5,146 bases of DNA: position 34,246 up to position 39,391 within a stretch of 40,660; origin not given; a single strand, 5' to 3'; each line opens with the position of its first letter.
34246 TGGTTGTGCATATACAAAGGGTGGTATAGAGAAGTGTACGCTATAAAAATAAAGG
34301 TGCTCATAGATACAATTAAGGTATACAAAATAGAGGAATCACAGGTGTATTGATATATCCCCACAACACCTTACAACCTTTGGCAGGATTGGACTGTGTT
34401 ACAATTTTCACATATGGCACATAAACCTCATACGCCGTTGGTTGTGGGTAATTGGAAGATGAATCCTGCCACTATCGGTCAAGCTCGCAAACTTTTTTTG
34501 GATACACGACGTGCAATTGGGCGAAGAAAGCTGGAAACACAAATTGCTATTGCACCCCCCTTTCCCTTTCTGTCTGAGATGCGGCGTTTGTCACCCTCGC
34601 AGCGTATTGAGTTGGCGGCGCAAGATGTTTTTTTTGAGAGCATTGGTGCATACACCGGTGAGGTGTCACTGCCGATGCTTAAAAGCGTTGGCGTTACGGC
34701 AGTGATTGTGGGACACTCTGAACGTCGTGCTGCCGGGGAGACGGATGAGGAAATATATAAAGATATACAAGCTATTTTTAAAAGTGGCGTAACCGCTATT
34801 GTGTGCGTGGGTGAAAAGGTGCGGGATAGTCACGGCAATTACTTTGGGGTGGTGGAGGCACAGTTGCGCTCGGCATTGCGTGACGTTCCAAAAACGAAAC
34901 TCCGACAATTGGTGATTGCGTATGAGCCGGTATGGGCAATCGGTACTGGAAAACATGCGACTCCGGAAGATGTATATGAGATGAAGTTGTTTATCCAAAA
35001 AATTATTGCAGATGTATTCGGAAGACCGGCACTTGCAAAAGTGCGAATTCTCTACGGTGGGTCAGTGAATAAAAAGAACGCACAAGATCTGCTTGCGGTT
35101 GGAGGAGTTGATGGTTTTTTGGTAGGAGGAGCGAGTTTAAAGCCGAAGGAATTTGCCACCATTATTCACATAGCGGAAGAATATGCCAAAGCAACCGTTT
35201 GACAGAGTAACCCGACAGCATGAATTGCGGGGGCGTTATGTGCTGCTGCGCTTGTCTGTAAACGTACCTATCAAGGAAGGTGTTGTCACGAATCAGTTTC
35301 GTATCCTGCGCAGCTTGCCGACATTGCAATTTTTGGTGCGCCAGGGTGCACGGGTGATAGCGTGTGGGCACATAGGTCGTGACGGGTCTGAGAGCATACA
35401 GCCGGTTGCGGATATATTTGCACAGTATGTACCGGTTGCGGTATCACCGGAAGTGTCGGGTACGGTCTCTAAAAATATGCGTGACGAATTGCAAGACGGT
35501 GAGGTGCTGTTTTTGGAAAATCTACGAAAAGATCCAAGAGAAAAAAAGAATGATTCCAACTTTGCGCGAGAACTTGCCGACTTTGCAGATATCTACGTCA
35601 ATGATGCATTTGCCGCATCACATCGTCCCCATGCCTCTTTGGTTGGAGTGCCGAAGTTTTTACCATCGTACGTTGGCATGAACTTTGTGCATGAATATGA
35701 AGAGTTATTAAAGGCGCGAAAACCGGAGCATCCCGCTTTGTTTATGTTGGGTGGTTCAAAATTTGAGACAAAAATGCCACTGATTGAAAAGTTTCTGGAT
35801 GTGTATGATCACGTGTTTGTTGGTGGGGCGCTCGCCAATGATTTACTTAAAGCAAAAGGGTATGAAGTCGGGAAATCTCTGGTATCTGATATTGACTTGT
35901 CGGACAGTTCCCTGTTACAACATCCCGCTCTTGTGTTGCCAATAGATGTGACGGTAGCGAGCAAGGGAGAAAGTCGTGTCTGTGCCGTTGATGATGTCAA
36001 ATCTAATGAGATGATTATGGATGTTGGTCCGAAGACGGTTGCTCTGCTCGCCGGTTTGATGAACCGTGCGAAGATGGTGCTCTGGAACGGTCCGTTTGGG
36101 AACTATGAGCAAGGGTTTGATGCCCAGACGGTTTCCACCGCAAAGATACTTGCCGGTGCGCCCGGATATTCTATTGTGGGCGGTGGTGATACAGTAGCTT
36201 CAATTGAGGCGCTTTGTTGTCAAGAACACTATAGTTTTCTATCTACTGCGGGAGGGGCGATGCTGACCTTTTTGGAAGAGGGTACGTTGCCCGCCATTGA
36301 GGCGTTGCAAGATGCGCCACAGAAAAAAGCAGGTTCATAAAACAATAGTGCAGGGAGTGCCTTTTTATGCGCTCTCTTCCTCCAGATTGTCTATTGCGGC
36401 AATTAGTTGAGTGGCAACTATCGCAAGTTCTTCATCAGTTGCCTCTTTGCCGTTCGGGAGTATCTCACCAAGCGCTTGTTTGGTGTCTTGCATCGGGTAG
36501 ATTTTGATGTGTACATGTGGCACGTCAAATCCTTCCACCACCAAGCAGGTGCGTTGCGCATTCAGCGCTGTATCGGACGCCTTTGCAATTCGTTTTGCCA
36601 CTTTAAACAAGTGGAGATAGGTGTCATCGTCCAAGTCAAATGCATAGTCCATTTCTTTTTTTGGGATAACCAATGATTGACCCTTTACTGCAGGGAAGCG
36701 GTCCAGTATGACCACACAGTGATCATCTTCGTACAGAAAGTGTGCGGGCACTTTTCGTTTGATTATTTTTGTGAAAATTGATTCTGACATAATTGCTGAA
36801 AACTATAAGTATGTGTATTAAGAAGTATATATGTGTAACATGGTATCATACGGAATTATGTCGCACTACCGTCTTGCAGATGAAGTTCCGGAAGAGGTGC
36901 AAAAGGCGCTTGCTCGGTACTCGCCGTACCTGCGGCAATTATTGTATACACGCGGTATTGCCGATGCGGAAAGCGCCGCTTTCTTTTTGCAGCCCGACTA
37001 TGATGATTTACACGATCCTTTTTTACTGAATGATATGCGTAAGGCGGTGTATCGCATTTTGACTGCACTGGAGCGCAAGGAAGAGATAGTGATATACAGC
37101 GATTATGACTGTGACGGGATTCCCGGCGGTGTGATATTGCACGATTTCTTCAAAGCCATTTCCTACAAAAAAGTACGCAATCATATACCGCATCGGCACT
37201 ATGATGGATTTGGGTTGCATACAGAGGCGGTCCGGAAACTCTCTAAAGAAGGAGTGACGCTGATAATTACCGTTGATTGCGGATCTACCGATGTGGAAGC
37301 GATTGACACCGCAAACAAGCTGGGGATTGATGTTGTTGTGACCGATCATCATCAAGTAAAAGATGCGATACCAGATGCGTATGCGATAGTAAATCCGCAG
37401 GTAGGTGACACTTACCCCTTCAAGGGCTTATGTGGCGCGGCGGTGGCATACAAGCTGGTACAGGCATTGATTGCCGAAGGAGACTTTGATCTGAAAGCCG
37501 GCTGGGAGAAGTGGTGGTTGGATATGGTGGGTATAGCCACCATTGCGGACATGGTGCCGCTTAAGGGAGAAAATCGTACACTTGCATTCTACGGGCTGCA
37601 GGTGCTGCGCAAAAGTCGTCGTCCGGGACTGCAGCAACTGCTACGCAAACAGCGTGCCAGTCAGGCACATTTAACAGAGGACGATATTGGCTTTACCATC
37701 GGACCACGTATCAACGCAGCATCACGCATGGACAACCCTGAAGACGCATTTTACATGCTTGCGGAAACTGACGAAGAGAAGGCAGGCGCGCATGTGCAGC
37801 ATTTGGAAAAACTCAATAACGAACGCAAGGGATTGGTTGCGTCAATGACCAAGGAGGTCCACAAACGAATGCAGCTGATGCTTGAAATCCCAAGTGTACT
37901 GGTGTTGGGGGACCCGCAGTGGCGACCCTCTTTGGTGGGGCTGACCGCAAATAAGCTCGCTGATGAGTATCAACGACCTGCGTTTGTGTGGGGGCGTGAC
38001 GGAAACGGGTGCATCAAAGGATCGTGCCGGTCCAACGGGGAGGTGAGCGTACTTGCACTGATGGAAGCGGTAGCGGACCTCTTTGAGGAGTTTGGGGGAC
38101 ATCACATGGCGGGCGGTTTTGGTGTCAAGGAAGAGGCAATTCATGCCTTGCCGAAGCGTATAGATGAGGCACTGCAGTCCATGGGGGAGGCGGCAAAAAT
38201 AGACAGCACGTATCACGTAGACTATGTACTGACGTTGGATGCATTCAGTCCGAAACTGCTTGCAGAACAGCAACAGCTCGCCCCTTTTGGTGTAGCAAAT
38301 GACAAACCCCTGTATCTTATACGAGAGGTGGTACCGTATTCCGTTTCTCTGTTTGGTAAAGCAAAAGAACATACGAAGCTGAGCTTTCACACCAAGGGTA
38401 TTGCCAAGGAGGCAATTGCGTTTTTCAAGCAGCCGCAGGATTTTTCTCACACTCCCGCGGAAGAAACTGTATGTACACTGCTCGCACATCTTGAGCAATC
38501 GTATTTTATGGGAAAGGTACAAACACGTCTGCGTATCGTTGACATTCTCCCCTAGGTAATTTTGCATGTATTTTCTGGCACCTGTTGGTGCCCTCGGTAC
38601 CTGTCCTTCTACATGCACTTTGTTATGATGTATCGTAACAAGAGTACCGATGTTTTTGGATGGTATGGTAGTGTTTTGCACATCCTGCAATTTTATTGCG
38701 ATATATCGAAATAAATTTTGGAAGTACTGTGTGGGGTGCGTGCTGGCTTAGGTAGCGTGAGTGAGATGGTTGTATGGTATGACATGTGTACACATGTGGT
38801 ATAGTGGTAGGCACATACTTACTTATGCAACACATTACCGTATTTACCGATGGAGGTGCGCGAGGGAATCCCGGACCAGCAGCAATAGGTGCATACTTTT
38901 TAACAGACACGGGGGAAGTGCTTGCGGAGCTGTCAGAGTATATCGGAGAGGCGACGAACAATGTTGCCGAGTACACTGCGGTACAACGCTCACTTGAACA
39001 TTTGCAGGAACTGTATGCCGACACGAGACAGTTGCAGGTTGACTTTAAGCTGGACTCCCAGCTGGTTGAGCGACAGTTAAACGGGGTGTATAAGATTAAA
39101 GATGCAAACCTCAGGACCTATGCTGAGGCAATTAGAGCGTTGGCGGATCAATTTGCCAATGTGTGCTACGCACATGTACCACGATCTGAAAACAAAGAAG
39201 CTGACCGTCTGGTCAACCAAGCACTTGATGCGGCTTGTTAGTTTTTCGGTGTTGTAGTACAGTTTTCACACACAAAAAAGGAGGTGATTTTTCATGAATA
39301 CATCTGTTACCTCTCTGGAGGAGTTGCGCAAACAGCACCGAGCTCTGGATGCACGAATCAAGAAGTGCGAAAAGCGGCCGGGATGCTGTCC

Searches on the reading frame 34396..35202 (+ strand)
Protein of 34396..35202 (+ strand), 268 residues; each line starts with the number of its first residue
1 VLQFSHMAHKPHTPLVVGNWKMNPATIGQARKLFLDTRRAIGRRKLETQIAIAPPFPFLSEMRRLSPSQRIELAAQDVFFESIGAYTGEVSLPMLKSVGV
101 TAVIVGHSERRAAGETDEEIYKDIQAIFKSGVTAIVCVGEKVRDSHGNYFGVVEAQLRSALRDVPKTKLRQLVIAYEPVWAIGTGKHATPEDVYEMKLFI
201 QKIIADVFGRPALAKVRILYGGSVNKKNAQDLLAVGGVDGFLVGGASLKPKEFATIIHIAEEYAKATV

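Call 17: search_protein_families(library=pfam, proteins=[window:34396-35202:+])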
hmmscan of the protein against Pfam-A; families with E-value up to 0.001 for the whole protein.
window:34396-35202:+ (268 aa): 1 family
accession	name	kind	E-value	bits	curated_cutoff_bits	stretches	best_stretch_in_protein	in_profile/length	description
PF00121.24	TIM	-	1.2e-78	264.5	20.1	1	14-259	1-244/245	Triosephosphate isomerase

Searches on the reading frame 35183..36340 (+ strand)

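Call 17: search_protein_families(library=pfam, proteins=[window:35183-36340:+])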
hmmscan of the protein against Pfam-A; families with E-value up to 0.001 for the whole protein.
window:35183-36340:+ (385 aa): 1 family
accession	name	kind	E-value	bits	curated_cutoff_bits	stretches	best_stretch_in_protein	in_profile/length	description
PF00162.24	PGK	-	3.6e-100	336.1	27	1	12-365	3-377/379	Phosphoglycerate kinase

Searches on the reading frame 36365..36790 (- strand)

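Call 79: search_protein_families(library=pfam, proteins=[window:36365-36790:-], max_evalue=0.01)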
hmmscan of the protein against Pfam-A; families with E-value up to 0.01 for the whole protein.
window:36365-36790:- (141 aa): 2 families
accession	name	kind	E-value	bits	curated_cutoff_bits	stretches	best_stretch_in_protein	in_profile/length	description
PF01230.28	HIT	-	1.1e-15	58.5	21.5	1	12-99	2-94/98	HIT domain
PF11969.13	DcpS_C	-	2.6e-07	31.5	24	1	4-75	2-76/114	Scavenger mRNA decapping enzyme C-term binding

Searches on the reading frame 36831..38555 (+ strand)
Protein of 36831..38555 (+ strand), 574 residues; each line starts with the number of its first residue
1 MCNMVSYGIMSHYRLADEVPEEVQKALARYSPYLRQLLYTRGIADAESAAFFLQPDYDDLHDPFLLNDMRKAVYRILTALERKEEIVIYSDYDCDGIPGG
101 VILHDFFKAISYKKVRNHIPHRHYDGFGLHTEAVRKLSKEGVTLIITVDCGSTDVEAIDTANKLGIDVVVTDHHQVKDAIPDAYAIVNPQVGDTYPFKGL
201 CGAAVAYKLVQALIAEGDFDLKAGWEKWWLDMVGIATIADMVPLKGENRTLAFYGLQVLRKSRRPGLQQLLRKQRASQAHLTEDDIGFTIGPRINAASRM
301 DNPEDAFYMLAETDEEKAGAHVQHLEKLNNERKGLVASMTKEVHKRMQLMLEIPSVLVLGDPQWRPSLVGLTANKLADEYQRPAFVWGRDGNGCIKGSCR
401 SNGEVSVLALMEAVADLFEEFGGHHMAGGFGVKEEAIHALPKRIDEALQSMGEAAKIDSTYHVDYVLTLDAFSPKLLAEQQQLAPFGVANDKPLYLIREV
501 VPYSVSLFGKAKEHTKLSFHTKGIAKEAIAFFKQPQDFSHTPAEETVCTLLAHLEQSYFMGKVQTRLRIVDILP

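Call 17: search_protein_families(library=pfam, proteins=[window:36831-38555:+])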
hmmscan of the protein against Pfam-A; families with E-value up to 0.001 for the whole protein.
window:36831-38555:+ (574 aa): 3 families
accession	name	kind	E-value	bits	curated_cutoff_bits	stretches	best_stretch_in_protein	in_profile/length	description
PF01368.27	DHH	-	2.4e-22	80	28.1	1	86-216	2-106/125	DHH family, N-terminal domain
PF17768.7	RecJ_OB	-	2.5e-16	60.1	27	1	463-571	1-107/107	RecJ OB domain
PF02272.25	DHHA1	-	4.2e-13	50.1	25.9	1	355-449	3-101/102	DHHA1 domain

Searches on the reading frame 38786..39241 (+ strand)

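Call 79: search_protein_families(library=pfam, proteins=[window:38786-39241:+], max_evalue=0.01)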
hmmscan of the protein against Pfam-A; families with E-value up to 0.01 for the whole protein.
window:38786-39241:+ (151 aa): 2 families
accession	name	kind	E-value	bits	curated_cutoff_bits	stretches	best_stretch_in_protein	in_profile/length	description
PF13456.12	RVT_3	-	9.5e-17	61.5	21.6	1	21-146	2-123/123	Reverse transcriptase-like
PF00075.30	RNase_H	-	4.5e-11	43.5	25.8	1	15-147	2-140/141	RNase H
